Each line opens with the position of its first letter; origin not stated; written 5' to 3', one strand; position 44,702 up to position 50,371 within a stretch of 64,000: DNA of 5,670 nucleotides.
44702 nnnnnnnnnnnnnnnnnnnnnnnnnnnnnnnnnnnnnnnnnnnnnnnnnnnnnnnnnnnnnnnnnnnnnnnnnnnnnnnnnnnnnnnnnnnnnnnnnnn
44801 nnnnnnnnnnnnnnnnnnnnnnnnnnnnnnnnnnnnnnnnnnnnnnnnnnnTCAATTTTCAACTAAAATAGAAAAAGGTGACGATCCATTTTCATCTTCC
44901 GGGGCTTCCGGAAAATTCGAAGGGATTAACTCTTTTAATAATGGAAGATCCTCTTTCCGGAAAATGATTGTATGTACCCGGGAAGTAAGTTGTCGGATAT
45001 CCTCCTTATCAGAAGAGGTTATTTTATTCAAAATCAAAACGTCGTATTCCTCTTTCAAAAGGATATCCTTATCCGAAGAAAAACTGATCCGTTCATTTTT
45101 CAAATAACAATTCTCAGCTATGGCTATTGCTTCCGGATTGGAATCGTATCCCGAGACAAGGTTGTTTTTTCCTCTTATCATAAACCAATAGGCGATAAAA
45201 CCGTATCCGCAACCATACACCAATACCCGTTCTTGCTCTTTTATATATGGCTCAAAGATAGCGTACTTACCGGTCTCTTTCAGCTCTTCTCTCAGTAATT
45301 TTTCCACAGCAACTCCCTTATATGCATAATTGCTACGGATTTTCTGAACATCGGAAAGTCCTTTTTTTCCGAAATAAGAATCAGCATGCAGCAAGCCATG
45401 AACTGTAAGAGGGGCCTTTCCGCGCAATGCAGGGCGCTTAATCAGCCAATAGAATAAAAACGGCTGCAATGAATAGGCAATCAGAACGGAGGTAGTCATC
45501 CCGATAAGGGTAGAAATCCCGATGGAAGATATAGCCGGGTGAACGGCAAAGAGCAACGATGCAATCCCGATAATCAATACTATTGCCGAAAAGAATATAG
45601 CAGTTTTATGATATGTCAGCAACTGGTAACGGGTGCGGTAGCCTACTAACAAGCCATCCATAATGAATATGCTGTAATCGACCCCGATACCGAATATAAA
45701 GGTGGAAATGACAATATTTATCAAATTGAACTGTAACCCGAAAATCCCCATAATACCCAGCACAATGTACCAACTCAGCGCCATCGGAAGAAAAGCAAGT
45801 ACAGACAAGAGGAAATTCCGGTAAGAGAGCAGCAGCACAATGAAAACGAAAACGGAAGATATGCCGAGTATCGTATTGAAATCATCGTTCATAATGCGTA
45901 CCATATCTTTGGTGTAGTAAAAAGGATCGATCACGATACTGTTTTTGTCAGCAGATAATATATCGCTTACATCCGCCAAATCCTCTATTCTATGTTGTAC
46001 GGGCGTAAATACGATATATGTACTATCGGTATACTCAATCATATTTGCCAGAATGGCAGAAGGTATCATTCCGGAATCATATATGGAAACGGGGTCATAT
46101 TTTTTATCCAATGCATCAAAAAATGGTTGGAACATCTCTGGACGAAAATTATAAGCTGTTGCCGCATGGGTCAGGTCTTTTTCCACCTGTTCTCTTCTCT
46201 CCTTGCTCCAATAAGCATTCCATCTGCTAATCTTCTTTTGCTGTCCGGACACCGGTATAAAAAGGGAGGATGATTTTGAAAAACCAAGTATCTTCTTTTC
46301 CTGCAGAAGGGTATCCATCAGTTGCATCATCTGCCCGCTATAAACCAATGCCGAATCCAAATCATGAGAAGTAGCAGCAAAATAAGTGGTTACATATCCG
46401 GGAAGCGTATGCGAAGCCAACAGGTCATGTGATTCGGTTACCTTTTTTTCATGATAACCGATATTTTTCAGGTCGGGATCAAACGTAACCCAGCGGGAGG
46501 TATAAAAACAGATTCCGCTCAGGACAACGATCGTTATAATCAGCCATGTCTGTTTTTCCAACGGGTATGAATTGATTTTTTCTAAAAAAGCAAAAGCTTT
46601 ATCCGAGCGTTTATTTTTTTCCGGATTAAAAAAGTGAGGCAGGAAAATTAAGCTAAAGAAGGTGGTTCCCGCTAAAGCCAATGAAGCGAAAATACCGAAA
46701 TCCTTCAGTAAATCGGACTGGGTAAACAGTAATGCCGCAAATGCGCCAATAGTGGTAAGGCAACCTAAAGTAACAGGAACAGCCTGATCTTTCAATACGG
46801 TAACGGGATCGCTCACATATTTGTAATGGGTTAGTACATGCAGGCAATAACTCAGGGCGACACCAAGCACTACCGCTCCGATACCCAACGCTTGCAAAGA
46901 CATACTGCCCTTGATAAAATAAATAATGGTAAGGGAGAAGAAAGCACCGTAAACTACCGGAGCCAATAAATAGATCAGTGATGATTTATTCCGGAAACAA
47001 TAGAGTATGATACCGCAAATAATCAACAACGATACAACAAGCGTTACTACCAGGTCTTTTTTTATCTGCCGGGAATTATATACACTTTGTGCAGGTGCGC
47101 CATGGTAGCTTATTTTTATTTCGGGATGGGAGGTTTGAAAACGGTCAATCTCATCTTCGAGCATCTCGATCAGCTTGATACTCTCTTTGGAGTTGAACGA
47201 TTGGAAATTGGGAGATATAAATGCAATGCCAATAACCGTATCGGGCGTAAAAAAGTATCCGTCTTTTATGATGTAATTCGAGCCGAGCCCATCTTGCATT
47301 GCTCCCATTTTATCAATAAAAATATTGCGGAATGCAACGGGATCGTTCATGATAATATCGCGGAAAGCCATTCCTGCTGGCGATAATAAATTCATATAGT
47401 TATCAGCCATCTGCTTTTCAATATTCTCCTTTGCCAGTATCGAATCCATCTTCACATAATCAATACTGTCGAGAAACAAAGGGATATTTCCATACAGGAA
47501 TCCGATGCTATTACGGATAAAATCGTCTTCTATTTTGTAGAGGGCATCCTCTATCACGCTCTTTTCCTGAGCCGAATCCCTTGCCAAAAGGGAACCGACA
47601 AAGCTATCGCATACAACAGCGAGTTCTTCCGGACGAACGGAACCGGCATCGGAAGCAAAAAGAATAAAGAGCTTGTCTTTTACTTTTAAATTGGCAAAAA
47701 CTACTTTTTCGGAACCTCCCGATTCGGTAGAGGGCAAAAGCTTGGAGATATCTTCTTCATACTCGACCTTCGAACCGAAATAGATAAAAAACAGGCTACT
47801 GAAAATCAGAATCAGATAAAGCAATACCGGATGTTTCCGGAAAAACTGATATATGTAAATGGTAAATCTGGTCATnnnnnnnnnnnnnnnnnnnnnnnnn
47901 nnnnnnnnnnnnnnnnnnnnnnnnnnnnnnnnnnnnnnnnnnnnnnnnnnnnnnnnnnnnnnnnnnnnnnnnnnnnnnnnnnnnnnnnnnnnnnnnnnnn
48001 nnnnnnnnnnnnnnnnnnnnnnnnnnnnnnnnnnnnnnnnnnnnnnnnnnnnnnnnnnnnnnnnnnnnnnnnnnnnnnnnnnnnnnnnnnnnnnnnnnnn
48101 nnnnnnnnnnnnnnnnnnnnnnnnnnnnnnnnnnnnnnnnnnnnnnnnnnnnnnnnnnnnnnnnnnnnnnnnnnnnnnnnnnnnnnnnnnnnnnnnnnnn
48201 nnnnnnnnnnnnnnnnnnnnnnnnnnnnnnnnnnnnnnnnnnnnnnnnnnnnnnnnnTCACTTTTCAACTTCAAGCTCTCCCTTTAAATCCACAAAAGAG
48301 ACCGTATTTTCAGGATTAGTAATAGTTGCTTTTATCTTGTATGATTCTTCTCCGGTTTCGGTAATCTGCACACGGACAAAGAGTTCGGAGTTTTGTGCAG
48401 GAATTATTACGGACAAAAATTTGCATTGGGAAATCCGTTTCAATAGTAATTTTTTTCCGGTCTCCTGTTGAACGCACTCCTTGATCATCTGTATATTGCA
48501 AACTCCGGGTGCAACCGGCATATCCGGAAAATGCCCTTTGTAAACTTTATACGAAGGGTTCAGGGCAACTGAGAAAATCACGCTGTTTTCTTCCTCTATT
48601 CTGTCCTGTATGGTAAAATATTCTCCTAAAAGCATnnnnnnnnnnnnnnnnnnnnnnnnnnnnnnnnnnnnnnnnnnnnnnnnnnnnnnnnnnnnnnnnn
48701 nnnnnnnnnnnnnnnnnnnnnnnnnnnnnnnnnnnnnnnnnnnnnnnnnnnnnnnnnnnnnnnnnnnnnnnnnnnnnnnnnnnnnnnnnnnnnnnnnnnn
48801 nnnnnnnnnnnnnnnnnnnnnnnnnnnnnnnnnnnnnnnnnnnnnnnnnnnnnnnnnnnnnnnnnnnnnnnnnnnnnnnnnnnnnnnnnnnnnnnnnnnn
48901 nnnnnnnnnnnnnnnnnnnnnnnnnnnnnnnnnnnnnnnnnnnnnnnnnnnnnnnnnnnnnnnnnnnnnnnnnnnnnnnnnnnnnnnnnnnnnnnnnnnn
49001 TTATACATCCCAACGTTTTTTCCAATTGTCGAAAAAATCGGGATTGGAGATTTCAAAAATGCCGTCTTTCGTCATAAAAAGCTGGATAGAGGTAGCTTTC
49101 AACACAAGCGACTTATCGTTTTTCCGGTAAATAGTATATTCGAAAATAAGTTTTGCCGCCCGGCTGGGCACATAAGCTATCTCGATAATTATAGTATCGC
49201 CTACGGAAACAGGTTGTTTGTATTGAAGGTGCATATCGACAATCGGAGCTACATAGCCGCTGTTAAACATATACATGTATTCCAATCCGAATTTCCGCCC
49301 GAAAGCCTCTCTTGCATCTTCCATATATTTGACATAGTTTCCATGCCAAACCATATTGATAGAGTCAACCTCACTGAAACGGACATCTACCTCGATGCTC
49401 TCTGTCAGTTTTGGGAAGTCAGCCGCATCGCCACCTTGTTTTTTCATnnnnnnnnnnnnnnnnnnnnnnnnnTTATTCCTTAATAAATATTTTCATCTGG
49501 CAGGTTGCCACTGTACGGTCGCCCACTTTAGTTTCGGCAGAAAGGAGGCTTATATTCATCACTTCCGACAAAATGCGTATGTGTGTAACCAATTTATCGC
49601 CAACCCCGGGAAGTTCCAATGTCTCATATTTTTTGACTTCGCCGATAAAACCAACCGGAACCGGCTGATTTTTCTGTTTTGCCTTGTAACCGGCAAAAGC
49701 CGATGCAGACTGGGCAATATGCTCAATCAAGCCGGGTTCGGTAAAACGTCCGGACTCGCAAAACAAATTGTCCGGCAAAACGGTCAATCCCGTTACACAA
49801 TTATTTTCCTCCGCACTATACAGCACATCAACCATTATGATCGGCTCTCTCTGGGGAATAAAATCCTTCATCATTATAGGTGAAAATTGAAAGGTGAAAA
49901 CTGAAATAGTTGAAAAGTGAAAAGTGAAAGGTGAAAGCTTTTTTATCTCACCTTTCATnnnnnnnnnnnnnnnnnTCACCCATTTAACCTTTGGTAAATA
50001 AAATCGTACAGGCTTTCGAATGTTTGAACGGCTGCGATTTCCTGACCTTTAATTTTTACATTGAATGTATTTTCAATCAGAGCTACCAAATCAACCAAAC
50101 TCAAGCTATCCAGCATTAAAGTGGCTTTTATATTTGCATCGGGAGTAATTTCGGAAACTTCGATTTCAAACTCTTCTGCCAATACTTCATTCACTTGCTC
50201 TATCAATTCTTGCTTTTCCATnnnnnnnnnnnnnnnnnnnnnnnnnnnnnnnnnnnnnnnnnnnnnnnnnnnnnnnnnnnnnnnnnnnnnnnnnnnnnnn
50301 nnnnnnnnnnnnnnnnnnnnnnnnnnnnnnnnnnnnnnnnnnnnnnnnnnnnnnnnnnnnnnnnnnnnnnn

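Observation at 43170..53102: Compact aryl-polyene/flexirubin-like lipid cluster lacking a ketoreductase, chain-length factor and starter-unit enzymes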

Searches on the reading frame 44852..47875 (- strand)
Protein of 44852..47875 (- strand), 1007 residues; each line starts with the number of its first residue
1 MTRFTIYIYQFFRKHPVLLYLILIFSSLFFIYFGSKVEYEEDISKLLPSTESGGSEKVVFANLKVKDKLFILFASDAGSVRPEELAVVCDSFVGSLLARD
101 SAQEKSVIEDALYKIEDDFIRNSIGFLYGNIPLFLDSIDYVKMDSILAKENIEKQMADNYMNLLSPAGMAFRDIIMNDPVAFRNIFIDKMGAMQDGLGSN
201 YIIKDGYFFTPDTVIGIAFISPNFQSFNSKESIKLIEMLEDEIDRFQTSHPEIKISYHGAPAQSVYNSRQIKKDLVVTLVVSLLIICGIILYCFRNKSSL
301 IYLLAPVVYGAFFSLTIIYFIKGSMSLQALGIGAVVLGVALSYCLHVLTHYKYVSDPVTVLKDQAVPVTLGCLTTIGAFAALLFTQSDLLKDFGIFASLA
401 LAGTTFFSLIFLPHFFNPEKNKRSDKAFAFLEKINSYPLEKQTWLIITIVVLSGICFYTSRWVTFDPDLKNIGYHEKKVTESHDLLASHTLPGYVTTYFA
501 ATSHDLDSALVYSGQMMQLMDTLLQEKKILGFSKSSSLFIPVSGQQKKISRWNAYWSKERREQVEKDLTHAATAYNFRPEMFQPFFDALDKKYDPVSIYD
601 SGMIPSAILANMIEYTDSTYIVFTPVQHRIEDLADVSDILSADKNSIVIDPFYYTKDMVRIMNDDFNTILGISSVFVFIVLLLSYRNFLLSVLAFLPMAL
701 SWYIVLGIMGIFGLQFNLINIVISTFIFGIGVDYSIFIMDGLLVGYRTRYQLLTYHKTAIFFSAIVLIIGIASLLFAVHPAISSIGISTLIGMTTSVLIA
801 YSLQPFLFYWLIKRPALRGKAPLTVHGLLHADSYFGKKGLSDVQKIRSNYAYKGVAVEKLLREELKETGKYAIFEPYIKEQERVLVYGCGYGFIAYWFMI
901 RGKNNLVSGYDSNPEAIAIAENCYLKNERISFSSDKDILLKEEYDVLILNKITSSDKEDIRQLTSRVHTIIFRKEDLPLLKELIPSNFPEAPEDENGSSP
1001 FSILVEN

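Call 4: search_protein_families(library=pfam, proteins=[window:44852-47875:-], max_evalue=0.01)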
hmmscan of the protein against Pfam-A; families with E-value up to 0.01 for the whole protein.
window:44852-47875:- (1007 aa): 5 families
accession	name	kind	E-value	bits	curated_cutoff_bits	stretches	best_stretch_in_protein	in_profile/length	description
PF03176.21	MMPL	-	1.2e-18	67.6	20.5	2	654-808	133-299/333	MMPL family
PF05175.20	MTS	-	0.0002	21.5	23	1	880-950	31-105/170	Methyltransferase small domain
PF18949.5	DUF5693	-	0.0016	17.5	29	1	235-461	279-500/609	Family of unknown function (DUF5693)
PF13649.12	Methyltransf_25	-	0.002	19.2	27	1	884-969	1-91/97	Methyltransferase domain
PF13847.12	Methyltransf_31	-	0.0078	16.3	27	0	879-952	2-83/145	Methyltransferase domain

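Call 5: search_protein_families(library=ncbifam, proteins=[window:44852-47875:-], max_evalue=0.01)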
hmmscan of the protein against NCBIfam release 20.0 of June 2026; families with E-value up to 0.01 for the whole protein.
window:44852-47875:- (1007 aa): 6 families
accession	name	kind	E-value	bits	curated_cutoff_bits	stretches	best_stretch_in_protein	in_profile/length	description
TIGR00921.1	2A067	subfamily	9.3e-31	106.6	351.9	2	655-807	572-730/733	hydrophobe/amphiphile efflux-3 (HAE3) family transporter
TIGR03480.1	HpnN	hypoth_equivalog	3.2e-28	98.2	751.85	2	661-808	709-856/862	hopanoid biosynthesis associated RND transporter like protein HpnN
TIGR00833.1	actII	subfamily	3e-18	65.5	874.7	2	653-807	162-328/910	MMPL family RND transporter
NF045600.2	BstA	equivalog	1.6e-11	42.9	1400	2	670-800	757-886/903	sterol transporter cytoplasmic membrane protein BstA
NF052374.1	HopndTporHpnN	equivalog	2.6e-06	25.8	1100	1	674-807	722-853/858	hopanoid transporter HpnN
NF043040.1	corrin_prot_MT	hypoth_equivalog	0.0036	16.7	180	1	870-926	31-85/216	corrinoid protein-associated methyltransferase CpaM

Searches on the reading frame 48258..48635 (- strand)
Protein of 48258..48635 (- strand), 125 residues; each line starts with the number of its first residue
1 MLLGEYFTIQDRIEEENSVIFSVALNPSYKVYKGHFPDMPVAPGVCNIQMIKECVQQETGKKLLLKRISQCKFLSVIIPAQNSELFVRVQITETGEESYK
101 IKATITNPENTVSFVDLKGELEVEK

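Call 4: search_protein_families(library=pfam, proteins=[window:48258-48635:-], max_evalue=0.01)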
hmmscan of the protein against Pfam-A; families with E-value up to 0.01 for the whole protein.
window:48258-48635:- (125 aa): 2 families
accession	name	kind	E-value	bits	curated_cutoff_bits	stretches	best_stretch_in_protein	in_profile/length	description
PF07977.19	FabA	-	5.9e-06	26.4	23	1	24-100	32-119/138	FabA-like domain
PF22818.2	ApeI-like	-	4.5e-05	24.1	28.5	1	15-87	12-84/119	ApeI dehydratase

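Call 5: search_protein_families(library=ncbifam, proteins=[window:48258-48635:-], max_evalue=0.01)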
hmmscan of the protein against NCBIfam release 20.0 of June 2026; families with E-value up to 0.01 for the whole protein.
window:48258-48635:- (125 aa): 3 families
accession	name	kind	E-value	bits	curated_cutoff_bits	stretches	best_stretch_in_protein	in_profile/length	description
NF000582.1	PRK00006.1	equivalog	1.2e-06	28.5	113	1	26-105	37-123/137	3-hydroxyacyl-ACP dehydratase FabZ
TIGR01750.1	fabZ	equivalog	2.4e-06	27.4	155.15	1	22-106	36-128/141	3-hydroxyacyl-ACP dehydratase FabZ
NF009667.0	PRK13188.1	equivalog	0.0004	19.2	465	1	22-72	355-411/464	bifunctional UDP-3-O-[3-hydroxymyristoyl] N-acetylglucosamine deacetylase/3-hydroxyacyl-ACP dehydratase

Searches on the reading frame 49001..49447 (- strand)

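Call 4: search_protein_families(library=pfam, proteins=[window:49001-49447:-], max_evalue=0.01)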
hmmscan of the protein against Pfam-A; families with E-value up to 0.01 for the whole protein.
window:49001-49447:- (148 aa): 2 families
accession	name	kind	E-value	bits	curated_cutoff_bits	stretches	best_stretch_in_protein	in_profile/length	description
PF13279.12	4HBT_2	-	1.4e-15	58.3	25.5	1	22-128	1-107/122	Thioesterase-like superfamily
PF03061.28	4HBT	-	3.8e-10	40.4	20.6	1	32-112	3-76/79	Thioesterase superfamily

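Call 5: search_protein_families(library=ncbifam, proteins=[window:49001-49447:-], max_evalue=0.01)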
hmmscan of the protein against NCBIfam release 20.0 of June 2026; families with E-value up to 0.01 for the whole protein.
window:49001-49447:- (148 aa): 5 families
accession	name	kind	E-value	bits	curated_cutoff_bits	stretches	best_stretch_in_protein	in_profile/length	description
NF047424.1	MenI_Staph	exception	2e-19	69.9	225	1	18-144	6-131/148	1,4-dihydroxy-2-naphthoyl-CoA hydrolase MenI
TIGR00051.1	TIGR00051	subfamily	1.1e-17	64.4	68.7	1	21-127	3-108/117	YbgC/FadM family acyl-CoA thioesterase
TIGR02799.1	thio_ybgC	equivalog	5e-12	46.2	141.35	1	18-115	3-100/126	tol-pal system-associated acyl-CoA thioesterase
NF008065.0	PRK10800.1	equivalog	3.2e-06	27.3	185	1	20-114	10-104/134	tol-pal system-associated acyl-CoA thioesterase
NF005716.0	PRK07531.1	equivalog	0.0021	16.9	592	1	21-120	351-448/495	carnitine 3-dehydrogenase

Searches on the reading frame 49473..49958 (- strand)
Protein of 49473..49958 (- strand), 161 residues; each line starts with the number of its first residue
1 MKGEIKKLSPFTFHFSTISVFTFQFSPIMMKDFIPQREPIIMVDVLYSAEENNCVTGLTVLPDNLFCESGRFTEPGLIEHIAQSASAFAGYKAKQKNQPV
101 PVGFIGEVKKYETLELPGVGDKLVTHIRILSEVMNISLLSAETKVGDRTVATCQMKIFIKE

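Call 4: search_protein_families(library=pfam, proteins=[window:49473-49958:-], max_evalue=0.01)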
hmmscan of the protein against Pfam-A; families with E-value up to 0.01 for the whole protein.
window:49473-49958:- (161 aa): 0 families

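Call 5: search_protein_families(library=ncbifam, proteins=[window:49473-49958:-], max_evalue=0.01)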
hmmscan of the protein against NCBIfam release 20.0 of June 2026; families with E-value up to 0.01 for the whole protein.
window:49473-49958:- (161 aa): 4 families
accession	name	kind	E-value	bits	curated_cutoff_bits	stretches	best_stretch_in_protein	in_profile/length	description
NF000582.1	PRK00006.1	equivalog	2.5e-08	34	113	1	30-157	5-135/137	3-hydroxyacyl-ACP dehydratase FabZ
TIGR01750.1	fabZ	equivalog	4.6e-07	29.8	155.15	1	30-157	6-139/141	3-hydroxyacyl-ACP dehydratase FabZ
NF009667.0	PRK13188.1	equivalog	0.0025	16.6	465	1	30-159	326-459/464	bifunctional UDP-3-O-[3-hydroxymyristoyl] N-acetylglucosamine deacetylase/3-hydroxyacyl-ACP dehydratase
NF058663.1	cispen_cyc_AmcE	equivalog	0.0052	16.8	140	1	30-156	9-139/153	cispentacin biosynthesis cyclizing decarboxylase AmcE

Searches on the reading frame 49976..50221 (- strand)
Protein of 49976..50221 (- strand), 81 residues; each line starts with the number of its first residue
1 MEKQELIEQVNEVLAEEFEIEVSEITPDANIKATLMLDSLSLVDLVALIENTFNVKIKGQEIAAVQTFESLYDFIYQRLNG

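Call 4: search_protein_families(library=pfam, proteins=[window:49976-50221:-], max_evalue=0.01)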
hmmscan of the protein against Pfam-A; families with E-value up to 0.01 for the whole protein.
window:49976-50221:- (81 aa): 2 families
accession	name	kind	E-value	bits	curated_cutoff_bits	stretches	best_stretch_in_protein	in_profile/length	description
PF00550.31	PP-binding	-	8.2e-12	45.6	20.8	1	9-75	2-67/67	Phosphopantetheine attachment site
PF23297.2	ACP_SdgA_C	-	0.0085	16.6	27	1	5-80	10-84/95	Highly reducing polyketide synthase sdgA, C-terminal ACP domain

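Call 5: search_protein_families(library=ncbifam, proteins=[window:49976-50221:-], max_evalue=0.01)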
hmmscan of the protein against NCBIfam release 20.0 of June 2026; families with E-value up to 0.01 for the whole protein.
window:49976-50221:- (81 aa): 18 families
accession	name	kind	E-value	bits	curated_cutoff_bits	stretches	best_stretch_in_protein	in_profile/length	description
NF002150.0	PRK00982.1-4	subfamily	1.9e-14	53.6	66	1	1-78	1-78/80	acyl carrier protein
NF002148.0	PRK00982.1-2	subfamily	1.3e-13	50.6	71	1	3-78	2-77/79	acyl carrier protein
NF003757.0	PRK05350.1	equivalog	1.7e-13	50.5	65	1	1-78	2-79/83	acyl carrier protein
TIGR00517.1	acyl_carrier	equivalog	9.4e-12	44.6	70.45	1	3-77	1-75/77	acyl carrier protein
NF002147.0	PRK00982.1-1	equivalog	4.6e-11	42.4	84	1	2-77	4-79/83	acyl carrier protein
NF009104.0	PRK12449.1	equivalog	2.4e-10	40.2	70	1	1-80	1-80/80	acyl carrier protein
NF040636.1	AcpM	exception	5.4e-10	39.2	146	1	3-75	3-75/93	meromycolate extension acyl carrier protein AcpM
NF058660.1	cispen_ACP_AmcB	equivalog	1.6e-09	37.8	80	1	8-72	4-69/80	cispentacin biosynthesis acyl carrier protein AmcB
NF002151.0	PRK00982.1-5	equivalog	1.2e-08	34.9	92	1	5-77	3-75/78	acyl carrier protein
NF006031.0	PRK08172.1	equivalog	6.8e-08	33.1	76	1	8-79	7-78/82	acyl carrier protein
NF002149.0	PRK00982.1-3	equivalog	8.8e-08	32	106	1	6-77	4-75/78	acyl carrier protein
NF005079.0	PRK06508.1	equivalog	4.1e-07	30.3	83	1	7-58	5-56/93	acyl carrier protein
NF005798.0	PRK07639.1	equivalog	1.8e-06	28.3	100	1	1-77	1-80/91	petrobactin biosynthesis protein AsbD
NF004533.0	PRK05883.1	equivalog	0.00028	20.6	72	1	8-71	26-89/100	acyl carrier protein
NF003464.0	PRK05087.1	equivalog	0.00057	19.8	68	1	6-60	3-57/78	D-alanine--poly(phosphoribitol) ligase subunit DltC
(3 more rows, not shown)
